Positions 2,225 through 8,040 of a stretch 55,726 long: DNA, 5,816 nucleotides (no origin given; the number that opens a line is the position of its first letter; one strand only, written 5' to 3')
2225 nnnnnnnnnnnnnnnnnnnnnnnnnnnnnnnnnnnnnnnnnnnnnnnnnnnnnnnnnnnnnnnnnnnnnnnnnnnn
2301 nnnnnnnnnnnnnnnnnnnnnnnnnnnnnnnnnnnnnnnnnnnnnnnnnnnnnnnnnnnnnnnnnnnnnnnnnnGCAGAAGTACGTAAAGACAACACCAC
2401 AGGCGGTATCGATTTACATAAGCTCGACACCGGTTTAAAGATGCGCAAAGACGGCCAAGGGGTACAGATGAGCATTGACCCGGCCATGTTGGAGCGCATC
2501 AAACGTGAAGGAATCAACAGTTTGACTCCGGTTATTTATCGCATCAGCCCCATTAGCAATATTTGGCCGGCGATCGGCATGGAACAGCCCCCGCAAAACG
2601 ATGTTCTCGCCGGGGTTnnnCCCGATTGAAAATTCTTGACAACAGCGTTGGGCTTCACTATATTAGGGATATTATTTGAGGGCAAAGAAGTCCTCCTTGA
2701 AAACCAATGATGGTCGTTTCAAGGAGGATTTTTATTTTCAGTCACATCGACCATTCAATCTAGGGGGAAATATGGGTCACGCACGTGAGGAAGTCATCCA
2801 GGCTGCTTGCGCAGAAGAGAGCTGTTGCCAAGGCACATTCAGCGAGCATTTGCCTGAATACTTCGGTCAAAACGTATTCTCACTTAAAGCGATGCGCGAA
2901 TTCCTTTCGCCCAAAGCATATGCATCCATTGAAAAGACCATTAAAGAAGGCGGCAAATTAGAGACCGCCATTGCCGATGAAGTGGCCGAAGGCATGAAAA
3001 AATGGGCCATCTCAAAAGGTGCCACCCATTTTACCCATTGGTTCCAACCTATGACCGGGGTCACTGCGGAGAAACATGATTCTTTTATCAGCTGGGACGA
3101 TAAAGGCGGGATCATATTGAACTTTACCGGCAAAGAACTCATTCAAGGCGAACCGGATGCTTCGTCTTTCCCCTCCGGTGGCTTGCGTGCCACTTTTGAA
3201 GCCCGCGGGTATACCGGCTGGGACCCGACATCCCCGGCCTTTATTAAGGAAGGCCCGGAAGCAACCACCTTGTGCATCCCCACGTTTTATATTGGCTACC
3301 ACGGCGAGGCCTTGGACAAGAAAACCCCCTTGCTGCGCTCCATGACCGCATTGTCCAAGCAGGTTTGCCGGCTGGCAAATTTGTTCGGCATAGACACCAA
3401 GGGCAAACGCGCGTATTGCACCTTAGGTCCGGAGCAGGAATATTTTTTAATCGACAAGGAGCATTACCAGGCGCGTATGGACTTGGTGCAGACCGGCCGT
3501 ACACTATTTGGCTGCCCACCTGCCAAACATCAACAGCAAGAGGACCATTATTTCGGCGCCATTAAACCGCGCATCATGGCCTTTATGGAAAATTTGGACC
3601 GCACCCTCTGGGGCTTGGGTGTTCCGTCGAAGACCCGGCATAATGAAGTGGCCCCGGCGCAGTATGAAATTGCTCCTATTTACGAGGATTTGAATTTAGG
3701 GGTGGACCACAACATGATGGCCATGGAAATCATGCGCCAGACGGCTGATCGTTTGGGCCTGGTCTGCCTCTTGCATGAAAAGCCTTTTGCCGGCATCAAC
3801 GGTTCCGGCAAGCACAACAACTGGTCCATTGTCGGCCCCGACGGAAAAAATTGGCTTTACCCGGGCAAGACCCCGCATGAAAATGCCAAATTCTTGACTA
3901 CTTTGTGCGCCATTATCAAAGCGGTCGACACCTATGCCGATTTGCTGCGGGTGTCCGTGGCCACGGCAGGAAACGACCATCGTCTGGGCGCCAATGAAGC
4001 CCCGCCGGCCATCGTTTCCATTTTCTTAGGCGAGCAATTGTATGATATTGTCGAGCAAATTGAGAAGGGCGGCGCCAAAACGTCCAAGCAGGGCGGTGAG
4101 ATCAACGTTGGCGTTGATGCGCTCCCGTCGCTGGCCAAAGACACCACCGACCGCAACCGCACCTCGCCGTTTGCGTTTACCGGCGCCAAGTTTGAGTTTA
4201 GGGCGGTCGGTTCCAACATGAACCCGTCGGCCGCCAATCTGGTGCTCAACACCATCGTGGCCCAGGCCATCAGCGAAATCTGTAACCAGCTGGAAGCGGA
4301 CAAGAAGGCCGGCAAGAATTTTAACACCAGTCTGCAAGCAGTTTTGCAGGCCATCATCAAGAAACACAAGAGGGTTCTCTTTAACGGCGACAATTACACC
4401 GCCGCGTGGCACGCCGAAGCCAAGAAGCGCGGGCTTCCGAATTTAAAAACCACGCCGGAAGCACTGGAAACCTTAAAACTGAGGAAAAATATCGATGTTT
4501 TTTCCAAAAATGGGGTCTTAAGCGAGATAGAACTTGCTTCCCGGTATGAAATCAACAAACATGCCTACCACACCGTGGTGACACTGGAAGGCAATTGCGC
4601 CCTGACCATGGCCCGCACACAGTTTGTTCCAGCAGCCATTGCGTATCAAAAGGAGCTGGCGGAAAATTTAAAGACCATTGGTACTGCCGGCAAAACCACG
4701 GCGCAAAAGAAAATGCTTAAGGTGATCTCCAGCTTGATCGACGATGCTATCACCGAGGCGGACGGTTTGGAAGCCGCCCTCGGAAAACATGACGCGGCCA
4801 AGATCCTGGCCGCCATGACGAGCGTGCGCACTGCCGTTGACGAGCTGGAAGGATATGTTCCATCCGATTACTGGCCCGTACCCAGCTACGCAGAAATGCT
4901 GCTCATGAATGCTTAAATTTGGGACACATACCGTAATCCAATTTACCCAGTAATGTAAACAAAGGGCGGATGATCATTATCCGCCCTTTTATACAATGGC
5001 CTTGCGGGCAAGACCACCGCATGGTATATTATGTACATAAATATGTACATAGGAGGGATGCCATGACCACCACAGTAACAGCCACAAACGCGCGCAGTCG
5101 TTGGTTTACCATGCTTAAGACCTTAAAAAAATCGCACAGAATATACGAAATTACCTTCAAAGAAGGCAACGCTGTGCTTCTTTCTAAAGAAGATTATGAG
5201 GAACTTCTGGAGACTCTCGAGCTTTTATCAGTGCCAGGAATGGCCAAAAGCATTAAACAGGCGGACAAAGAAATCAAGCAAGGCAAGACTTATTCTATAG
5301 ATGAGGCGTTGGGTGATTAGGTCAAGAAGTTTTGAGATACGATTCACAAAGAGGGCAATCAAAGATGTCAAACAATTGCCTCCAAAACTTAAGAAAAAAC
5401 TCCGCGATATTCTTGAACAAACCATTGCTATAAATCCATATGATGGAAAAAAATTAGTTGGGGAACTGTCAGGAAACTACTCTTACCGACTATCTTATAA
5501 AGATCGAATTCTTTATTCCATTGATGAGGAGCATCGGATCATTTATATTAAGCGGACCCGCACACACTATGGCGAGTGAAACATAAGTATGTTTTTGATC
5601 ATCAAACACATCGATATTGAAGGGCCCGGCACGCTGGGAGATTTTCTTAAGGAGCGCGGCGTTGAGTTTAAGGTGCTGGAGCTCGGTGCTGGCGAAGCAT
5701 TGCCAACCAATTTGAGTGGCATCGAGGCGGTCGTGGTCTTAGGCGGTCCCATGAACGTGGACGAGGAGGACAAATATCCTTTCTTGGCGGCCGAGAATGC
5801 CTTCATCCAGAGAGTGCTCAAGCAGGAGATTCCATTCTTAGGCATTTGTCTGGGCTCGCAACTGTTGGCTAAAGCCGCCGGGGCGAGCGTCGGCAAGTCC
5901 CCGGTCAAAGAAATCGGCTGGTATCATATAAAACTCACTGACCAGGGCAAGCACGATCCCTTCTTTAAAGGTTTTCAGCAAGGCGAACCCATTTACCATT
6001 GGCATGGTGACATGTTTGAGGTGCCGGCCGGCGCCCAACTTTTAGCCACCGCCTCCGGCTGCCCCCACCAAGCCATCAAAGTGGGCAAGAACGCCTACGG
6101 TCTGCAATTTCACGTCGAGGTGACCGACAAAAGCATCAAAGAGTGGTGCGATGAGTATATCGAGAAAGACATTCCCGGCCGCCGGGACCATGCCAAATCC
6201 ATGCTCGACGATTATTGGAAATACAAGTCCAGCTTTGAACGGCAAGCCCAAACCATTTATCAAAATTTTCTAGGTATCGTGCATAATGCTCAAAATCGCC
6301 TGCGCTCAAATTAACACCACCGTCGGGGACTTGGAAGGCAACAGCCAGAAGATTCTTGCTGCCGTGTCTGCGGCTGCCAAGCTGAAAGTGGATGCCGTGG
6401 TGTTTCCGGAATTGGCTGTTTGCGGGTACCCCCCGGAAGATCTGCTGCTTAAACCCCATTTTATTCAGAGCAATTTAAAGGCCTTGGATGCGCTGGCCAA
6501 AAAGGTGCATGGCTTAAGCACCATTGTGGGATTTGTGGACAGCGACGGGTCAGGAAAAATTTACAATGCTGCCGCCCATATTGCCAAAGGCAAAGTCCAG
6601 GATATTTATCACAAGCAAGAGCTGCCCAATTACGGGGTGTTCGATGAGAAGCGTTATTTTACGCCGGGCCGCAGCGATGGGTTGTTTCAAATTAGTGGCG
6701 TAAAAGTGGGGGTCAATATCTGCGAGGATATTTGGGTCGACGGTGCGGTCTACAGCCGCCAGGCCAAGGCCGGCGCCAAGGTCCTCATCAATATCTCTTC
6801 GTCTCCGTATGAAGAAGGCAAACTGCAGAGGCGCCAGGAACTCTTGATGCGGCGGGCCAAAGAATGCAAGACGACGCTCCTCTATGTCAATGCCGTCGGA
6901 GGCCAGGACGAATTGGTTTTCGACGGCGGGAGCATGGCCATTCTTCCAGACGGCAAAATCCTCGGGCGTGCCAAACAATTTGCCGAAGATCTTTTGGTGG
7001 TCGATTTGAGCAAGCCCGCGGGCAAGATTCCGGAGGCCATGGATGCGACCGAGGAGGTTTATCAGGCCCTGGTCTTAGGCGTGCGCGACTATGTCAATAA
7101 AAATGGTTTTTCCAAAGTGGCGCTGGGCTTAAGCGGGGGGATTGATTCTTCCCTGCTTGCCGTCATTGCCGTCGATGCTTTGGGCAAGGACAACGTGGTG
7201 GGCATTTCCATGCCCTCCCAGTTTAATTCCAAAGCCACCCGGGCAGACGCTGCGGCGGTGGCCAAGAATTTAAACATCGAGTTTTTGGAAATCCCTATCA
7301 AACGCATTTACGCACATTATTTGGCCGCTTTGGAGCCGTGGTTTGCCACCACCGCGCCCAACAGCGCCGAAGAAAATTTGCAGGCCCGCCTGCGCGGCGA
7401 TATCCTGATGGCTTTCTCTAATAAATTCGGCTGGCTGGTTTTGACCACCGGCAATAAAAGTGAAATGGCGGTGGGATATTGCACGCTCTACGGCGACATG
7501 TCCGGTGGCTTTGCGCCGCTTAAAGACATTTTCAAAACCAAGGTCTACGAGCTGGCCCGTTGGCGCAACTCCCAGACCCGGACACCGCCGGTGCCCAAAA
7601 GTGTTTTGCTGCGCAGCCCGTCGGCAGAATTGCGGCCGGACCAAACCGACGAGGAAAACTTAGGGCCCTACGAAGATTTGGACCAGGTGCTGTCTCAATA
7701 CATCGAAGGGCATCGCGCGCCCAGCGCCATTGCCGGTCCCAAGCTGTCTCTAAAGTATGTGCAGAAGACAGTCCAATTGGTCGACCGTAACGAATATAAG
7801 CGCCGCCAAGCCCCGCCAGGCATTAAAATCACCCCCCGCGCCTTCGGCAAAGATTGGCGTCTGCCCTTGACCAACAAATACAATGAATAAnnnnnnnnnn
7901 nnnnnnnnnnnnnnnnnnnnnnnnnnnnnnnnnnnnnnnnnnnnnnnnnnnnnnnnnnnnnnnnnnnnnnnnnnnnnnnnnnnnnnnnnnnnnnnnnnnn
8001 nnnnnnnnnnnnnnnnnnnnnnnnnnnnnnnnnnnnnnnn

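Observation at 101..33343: Four co-oriented paralogs of an unrecognised secreted family: constant N-domain and constant 'GGIDL' C-tail around unrelated variable cores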

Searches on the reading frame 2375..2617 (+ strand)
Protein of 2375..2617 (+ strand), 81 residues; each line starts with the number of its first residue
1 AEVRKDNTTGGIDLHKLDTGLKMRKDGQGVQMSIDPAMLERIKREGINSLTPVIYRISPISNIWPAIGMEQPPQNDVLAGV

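Call 23: find_homologous_proteins(query=A3, max_evalue=0.001)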
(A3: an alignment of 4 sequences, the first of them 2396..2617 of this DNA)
Query A3 (4 sequences) (74 aa, profile of the alignment): 12 proteins with E <= 0.001 among 55 candidates.
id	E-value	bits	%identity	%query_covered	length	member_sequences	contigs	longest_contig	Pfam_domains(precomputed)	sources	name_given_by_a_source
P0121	1.2e-23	101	57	100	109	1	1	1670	-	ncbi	-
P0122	4.4e-21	92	57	82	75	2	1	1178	-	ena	-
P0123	9.5e-21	91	63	85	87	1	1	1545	-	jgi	jgi:hypothetical protein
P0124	1.4e-20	91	50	88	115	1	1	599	-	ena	-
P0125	2.2e-19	87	58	85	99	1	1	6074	-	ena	-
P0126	8.1e-18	82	54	88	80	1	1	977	-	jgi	jgi:hypothetical protein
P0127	3.2e-13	67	30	73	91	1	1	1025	-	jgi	jgi:hypothetical protein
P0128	5.0e-13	66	49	85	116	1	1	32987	-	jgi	jgi:hypothetical protein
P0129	1.5e-12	65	44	92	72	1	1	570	-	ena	-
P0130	1.1e-8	53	31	69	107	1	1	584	-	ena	-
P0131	3.4e-5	41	50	43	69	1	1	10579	-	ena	-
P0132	1.2e-4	40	50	59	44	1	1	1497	-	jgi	jgi:hypothetical protein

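Call 66: search_protein_representatives(alignment_id=A8)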
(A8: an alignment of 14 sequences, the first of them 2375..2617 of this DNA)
Query: 14 sequences, 102 profile positions. Proteins with E-value up to 0.001 (for the whole library): 4784; up to 1e-10: 1202; up to 1e-30: 9. The best 150 are listed.
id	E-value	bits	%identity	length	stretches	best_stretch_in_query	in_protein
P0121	2.0e-37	143.2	-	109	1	6-101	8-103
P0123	1.3e-32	127.7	-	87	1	14-101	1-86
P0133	4.2e-32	126.1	-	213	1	13-98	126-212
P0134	1.4e-31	124.4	-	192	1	28-100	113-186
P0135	2.0e-31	123.9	-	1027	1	20-101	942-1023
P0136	2.7e-31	123.5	-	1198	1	9-100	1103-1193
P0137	2.7e-31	123.5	-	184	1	14-100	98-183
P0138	4.8e-31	122.7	-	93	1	23-100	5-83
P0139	5.1e-31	122.6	-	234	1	26-100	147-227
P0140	1.1e-30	121.5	-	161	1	29-98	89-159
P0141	2.7e-30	120.3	-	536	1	25-101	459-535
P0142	2.8e-30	120.2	-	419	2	12-98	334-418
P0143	2.9e-30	120.2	-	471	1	29-100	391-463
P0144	3.2e-30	120.0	-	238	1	26-98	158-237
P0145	4.4e-30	119.6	-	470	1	19-98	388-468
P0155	3.9e-29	116.5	-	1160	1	32-98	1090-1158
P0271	1.9e-21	91.9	-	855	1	22-98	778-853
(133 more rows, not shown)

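Call 68: find_encoding_contigs(protein=P0155, flank=4000, max_places=2)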
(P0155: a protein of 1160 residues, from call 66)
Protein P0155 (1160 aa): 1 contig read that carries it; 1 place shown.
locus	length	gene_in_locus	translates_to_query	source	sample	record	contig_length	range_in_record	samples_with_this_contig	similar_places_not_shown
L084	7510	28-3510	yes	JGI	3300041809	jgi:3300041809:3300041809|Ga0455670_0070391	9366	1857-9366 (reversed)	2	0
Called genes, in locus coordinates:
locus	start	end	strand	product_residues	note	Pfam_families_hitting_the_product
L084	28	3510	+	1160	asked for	-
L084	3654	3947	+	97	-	PF04365:BrnT_toxin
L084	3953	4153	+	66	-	-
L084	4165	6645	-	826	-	PF02516:STT3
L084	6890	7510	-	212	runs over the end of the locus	PF00089:Trypsin (weak), PF13365:Trypsin_2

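Call 69: find_encoding_contigs(protein=P0141, flank=4000, max_places=2)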
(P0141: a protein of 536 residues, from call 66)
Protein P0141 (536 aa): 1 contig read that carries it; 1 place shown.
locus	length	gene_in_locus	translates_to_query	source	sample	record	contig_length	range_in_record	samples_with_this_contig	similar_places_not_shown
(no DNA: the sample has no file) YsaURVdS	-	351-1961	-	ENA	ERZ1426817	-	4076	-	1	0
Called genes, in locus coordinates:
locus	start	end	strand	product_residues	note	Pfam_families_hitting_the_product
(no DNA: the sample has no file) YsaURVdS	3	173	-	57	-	?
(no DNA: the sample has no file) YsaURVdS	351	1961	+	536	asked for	-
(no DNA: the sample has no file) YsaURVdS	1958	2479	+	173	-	PF01161:PBP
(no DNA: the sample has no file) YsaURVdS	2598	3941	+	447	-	-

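Call 70: find_encoding_contigs(protein=P0271, flank=4000, max_places=2)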
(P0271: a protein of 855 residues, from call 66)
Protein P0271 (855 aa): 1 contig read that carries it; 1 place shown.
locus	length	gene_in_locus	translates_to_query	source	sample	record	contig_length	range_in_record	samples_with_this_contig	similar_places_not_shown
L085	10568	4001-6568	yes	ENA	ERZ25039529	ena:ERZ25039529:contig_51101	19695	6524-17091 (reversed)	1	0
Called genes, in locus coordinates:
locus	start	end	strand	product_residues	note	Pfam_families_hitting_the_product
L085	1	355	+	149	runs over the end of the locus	PF13185:GAF_2, PF01590:GAF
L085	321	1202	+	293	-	PF01590:GAF, PF13185:GAF_2, PF13492:GAF_3, PF03861:ANTAR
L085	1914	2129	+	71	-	-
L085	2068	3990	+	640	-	-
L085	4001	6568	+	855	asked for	-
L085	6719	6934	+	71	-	PF11154:DUF2934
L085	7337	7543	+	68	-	PF00909:Ammonium_transp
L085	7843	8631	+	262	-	PF00909:Ammonium_transp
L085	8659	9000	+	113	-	PF00543:P-II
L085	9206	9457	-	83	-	-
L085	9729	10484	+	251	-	PF12869:tRNA_anti-like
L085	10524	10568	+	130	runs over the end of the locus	-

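Call 107: search_solved_structures(query=A8, max_evalue=1)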
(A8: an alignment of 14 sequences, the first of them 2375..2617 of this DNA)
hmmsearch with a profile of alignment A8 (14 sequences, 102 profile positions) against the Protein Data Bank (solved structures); distinct sequences matched with E-value up to 1: 2.
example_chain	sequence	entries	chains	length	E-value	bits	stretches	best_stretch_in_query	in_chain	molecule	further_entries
8eov_A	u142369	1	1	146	0.42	13.6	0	57-74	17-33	C2HR1_4r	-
3d9x_A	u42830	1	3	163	0.46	13.5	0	18-72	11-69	Adhesin A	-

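Call 120: search_protein_families(library=pfam, alignment_id=A12, max_evalue=0.0001)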
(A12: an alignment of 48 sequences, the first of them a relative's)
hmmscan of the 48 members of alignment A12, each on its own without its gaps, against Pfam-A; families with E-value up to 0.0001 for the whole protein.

A. member 1, P0252 (477 aa): 0 families

B. families by the number of members that match (of 48 scanned): 10 families
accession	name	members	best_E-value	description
PF03118.21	RNA_pol_A_CTD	4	1.3e-13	Bacterial RNA polymerase, alpha chain C terminal domain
PF00406.28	ADK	2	6.9e-48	Adenylate kinase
PF00155.27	Aminotran_1_2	1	9.4e-32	Aminotransferase class I and II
PF13207.12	AAA_17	1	3.1e-28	AAA domain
PF00072.30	Response_reg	1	7.4e-15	Response regulator receiver domain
PF00459.30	Inositol_P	1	3e-14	Inositol monophosphatase family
PF04864.19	Alliinase_C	1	2.9e-07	Allinase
PF18167.6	Sa_NUDIX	1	4.4e-07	SMODS-associated NUDIX domain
PF13671.12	AAA_33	1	3e-05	AAA domain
PF13238.12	AAA_18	1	3.3e-05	AAA domain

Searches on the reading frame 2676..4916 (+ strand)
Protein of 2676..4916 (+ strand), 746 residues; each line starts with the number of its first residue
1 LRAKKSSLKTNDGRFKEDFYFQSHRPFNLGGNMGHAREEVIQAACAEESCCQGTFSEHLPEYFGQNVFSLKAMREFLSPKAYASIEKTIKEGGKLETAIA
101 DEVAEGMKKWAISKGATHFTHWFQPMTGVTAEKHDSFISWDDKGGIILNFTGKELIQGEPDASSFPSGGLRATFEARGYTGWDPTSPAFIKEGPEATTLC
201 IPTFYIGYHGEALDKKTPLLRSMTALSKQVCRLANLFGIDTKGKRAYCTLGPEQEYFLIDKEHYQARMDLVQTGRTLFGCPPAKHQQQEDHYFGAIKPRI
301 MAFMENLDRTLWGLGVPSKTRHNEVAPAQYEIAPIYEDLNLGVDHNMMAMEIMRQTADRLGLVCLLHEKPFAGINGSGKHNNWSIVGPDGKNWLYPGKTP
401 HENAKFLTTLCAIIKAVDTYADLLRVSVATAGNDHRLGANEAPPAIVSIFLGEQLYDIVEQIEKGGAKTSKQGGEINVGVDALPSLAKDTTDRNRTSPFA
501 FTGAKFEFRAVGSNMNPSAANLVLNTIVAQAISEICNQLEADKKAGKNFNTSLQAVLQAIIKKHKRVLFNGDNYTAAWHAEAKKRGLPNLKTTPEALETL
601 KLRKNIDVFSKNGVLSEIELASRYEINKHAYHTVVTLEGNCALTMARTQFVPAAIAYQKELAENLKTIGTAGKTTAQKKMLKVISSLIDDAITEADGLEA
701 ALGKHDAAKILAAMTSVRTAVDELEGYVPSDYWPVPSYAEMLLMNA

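Call 10: search_protein_families(library=pfam, proteins=[window:2676-4916:+], max_evalue=0.01)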
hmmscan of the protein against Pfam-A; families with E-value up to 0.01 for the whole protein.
window:2676-4916:+ (746 aa): 3 families
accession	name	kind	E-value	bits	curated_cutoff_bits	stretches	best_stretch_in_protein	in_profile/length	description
PF12437.13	GSIII_N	-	2.7e-76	255.1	25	1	61-222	3-160/160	Glutamine synthetase type III N terminal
PF18318.6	Gln-synt_C-ter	-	1.2e-38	131.9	22.7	1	553-667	2-116/118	Glutamine synthetase C-terminal domain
PF00120.29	Gln-synt_C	-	2.1e-20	73.5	24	1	247-409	21-179/344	Glutamine synthetase, catalytic domain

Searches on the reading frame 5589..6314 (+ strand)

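Call 10: search_protein_families(library=pfam, proteins=[window:5589-6314:+], max_evalue=0.01)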
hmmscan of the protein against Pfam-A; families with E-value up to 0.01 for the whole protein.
window:5589-6314:+ (241 aa): 2 families
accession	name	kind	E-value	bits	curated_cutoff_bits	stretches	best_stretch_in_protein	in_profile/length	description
PF00117.34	GATase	-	5.3e-24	85.4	22.8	1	20-181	17-176/190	Glutamine amidotransferase class-I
PF07722.19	Peptidase_C26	-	6.5e-05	23.2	20.5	1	68-101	93-126/219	Peptidase C26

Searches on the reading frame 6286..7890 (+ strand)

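Call 10: search_protein_families(library=pfam, proteins=[window:6286-7890:+], max_evalue=0.01)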
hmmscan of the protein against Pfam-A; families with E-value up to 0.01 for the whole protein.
window:6286-7890:+ (534 aa): 3 families
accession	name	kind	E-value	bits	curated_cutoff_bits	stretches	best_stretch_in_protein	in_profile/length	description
PF02540.23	NAD_synthase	-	1.3e-77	260.6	21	1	259-509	2-242/242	NAD synthase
PF00795.27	CN_hydrolase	-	8.6e-38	130.6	23.2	1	3-242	1-247/256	Carbon-nitrogen hydrolase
PF03054.22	tRNA_Me_trans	-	0.0018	18.4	20.6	1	277-343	2-77/202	tRNA methyl transferase HUP domain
